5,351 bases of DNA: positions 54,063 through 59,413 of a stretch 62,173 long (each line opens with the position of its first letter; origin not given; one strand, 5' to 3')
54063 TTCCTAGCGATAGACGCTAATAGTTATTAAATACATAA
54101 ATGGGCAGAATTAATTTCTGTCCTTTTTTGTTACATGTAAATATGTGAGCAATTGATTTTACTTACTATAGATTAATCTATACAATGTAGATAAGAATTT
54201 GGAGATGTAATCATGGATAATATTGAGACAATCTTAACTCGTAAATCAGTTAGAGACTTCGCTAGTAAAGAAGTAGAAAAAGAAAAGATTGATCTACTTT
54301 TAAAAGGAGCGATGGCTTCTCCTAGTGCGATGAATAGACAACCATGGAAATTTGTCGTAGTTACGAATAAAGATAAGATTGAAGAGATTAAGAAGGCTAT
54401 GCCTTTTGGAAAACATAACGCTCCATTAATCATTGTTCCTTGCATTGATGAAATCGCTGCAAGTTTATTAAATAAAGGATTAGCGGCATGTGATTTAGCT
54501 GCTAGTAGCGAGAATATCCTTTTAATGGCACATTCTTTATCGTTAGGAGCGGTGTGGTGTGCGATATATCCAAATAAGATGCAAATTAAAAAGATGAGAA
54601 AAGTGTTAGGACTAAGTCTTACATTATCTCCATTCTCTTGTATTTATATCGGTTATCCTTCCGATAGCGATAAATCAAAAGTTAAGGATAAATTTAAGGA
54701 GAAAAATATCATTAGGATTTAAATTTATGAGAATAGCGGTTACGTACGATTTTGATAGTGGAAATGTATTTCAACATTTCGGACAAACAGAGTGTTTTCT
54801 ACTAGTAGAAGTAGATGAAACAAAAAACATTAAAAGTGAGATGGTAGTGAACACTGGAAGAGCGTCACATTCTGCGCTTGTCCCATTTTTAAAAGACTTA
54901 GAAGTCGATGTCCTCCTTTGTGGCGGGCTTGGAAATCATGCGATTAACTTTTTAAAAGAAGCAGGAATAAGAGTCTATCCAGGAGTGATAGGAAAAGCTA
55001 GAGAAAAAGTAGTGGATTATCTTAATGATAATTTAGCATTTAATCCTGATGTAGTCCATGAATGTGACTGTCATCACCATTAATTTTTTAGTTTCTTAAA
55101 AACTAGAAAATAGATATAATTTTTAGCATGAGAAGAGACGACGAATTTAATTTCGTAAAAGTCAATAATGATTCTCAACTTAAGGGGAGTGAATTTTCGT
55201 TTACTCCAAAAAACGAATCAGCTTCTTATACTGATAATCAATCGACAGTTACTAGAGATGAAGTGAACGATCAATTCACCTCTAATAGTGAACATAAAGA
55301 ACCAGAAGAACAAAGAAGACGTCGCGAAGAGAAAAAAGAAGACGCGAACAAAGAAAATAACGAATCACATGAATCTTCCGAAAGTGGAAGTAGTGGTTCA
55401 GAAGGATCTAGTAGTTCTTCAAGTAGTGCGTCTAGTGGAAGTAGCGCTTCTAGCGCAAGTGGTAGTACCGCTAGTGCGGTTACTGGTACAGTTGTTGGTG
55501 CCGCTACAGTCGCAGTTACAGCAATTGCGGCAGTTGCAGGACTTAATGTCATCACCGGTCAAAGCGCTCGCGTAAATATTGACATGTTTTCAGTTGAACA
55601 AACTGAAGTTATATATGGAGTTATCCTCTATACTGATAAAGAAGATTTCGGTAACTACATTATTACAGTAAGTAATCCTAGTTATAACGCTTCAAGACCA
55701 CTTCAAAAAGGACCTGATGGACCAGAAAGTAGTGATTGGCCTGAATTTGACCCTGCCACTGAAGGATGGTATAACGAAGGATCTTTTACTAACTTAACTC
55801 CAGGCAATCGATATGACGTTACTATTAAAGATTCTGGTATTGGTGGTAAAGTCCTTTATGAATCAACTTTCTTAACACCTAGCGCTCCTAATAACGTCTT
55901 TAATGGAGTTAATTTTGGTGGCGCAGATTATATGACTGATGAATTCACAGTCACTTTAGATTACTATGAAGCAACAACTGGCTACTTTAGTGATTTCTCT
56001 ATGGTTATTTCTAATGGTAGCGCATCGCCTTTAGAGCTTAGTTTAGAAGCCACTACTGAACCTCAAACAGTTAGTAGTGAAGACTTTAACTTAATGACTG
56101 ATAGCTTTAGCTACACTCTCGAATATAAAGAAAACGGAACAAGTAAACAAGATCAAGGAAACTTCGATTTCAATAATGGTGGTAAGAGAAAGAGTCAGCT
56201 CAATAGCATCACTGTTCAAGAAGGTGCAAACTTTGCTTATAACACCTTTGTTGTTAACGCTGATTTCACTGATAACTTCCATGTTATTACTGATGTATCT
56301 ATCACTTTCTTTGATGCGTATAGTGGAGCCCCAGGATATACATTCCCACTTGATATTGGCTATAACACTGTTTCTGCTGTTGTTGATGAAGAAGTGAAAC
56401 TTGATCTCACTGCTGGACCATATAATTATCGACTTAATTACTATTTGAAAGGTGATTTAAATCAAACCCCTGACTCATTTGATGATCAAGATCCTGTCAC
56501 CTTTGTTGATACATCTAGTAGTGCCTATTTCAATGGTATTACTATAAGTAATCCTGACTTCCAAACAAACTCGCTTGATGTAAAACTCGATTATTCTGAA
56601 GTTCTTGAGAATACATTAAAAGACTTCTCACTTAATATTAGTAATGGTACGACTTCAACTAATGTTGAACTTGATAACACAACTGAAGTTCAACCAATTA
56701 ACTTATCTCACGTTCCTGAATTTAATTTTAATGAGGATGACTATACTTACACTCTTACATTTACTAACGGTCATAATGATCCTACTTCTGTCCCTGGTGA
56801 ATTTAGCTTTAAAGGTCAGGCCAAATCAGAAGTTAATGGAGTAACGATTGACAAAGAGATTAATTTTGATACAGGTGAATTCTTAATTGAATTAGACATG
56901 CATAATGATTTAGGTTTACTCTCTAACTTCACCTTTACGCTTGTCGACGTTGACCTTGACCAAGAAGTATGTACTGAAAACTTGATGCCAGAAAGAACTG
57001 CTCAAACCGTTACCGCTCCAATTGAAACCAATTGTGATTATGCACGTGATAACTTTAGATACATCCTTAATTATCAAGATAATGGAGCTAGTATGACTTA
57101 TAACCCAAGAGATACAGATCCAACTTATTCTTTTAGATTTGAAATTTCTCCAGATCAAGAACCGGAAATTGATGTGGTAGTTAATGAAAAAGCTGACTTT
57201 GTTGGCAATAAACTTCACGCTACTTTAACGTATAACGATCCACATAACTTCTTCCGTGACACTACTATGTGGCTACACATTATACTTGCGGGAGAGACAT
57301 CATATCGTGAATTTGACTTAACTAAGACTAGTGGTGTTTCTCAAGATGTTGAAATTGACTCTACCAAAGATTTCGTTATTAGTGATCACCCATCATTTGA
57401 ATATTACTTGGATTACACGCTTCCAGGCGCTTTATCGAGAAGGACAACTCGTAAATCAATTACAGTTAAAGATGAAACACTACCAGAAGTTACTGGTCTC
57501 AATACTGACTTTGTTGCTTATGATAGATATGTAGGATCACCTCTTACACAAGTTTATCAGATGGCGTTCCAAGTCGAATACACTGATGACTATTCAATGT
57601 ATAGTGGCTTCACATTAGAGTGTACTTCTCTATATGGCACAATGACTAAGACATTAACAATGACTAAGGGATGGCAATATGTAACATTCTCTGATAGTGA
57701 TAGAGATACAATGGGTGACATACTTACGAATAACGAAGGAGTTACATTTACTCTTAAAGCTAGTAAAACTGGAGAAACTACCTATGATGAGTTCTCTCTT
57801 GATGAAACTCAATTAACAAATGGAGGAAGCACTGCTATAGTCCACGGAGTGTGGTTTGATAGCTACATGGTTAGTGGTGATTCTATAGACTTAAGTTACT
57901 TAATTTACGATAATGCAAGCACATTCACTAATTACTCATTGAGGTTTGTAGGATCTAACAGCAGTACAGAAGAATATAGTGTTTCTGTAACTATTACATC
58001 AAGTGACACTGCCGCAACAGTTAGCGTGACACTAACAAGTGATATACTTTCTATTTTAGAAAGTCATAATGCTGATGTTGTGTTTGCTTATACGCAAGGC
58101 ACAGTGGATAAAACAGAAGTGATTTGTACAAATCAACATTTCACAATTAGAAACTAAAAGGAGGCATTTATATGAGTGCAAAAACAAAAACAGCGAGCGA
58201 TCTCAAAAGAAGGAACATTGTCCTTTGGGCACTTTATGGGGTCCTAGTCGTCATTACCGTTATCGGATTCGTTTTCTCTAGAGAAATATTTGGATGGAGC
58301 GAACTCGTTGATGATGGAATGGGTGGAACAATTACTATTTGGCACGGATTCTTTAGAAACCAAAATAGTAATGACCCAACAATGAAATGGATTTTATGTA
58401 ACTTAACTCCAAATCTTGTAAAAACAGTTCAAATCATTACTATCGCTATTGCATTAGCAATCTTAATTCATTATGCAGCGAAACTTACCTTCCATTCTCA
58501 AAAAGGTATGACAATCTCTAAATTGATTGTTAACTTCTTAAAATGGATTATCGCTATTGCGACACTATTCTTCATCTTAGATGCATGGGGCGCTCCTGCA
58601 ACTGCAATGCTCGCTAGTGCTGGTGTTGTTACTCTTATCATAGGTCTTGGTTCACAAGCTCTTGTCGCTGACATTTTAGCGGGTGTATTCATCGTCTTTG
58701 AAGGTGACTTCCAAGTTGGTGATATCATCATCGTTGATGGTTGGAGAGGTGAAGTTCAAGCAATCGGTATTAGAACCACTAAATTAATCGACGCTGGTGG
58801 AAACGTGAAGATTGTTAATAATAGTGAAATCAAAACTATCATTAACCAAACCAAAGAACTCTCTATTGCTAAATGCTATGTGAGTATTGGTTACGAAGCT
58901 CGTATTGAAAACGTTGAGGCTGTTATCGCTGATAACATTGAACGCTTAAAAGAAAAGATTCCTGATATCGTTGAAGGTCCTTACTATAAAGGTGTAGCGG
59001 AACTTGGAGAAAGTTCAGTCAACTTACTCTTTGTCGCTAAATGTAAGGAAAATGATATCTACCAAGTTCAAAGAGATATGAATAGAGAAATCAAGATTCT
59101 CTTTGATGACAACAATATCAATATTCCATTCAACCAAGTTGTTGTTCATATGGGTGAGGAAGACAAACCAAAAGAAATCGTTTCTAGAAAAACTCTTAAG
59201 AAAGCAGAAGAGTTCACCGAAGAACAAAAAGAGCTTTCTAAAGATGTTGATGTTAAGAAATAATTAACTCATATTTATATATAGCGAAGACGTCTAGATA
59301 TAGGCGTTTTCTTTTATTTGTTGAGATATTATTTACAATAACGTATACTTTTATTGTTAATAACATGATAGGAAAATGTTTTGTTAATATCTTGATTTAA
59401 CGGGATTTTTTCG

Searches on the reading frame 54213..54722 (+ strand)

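Call 57: search_protein_families(library=pfam, proteins=[window:54213-54722:+], max_evalue=0.001)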
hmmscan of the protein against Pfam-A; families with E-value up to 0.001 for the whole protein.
window:54213-54722:+ (169 aa): 2 families
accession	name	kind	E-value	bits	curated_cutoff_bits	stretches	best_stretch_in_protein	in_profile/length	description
PF00881.29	Nitroreductase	-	2.5e-21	77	23.5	2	7-62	1-56/167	Nitroreductase family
PF14512.11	TM1586_NiRdase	-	1.5e-10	41.5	27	1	24-53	158-187/215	Putative TM nitroreductase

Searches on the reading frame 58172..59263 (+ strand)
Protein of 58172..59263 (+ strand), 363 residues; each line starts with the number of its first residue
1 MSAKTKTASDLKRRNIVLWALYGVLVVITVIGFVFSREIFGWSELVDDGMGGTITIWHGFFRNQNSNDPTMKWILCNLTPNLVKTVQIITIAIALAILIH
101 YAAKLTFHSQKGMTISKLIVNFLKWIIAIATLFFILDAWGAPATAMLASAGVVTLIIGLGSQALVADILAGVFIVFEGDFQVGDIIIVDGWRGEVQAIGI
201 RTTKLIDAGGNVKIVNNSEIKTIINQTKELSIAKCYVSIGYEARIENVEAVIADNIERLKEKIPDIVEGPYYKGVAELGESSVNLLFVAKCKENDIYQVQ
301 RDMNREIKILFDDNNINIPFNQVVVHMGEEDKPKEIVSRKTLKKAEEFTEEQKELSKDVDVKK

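Call 57: search_protein_families(library=pfam, proteins=[window:58172-59263:+], max_evalue=0.001)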
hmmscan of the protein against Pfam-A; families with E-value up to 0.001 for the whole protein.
window:58172-59263:+ (363 aa): 2 families
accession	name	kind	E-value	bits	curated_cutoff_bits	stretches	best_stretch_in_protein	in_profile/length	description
PF00924.24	MS_channel_2nd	-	8.9e-13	48.6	20.2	1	164-227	2-67/68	Mechanosensitive ion channel, beta-domain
PF21082.3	MS_channel_3rd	-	0.00017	22.4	21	1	234-318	2-88/88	Mechanosensitive ion channel MscS, C-terminal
